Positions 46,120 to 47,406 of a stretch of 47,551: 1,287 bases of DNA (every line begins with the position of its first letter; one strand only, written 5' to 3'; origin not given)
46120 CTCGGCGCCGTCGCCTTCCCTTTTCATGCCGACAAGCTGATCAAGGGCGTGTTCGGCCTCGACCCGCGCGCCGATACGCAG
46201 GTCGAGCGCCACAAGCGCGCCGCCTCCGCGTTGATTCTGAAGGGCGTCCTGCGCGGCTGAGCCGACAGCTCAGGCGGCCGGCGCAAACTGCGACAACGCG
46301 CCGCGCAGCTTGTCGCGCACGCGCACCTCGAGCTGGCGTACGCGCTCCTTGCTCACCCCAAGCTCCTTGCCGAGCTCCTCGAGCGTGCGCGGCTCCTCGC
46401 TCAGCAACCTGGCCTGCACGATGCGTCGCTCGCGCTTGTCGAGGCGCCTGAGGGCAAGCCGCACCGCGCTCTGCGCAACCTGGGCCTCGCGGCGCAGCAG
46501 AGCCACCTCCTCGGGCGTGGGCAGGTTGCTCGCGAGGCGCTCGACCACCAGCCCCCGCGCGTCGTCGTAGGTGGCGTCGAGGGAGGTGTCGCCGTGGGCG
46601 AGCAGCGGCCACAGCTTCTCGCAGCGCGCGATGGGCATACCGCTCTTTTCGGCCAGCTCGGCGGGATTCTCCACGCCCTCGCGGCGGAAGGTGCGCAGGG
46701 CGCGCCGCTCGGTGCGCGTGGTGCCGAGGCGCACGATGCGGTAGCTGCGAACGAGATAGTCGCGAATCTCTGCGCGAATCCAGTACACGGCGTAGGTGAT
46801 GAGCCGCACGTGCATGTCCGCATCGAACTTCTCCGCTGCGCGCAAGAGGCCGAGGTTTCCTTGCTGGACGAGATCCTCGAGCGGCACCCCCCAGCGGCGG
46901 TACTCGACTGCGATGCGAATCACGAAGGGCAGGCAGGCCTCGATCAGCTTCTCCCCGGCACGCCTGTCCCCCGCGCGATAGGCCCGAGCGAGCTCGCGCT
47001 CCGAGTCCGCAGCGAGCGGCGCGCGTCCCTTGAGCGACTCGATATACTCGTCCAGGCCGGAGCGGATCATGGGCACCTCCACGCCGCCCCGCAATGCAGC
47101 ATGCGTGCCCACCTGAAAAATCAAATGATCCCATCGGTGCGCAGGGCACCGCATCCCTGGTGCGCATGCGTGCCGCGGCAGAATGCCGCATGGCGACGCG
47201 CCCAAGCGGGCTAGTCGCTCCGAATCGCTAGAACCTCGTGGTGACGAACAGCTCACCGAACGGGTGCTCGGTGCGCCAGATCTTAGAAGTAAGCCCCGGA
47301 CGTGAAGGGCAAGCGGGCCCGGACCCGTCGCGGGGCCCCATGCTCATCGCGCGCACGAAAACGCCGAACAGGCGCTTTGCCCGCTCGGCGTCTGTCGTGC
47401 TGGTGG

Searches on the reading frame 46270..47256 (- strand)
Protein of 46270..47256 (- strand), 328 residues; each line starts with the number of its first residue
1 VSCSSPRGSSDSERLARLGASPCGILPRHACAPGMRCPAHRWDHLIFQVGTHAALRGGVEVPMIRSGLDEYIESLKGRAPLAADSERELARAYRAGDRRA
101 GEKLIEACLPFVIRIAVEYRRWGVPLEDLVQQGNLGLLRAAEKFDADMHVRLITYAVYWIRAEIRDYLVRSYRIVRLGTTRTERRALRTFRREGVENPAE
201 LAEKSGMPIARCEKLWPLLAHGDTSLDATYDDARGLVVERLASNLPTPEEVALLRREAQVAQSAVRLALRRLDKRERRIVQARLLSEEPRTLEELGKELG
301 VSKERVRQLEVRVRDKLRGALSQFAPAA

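Call 62: search_protein_families(library=pfam, proteins=[window:46270-47256:-], max_evalue=0.00001)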
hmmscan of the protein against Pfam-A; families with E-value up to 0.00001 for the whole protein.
window:46270-47256:- (328 aa): 2 families
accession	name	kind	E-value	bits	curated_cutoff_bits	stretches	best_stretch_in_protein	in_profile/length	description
PF04542.20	Sigma70_r2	-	1.6e-15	57.1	24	1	104-171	1-68/71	Sigma-70 region 2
PF04545.22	Sigma70_r4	-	3e-14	52.7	24.1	1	268-318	1-49/50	Sigma-70, region 4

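Call 80: find_encoding_contigs(protein=window:46270-47256:-, flank=10000, max_places=1)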
Protein window:46270-47256:- (328 aa): no gene with exactly this product is on record in the collection.
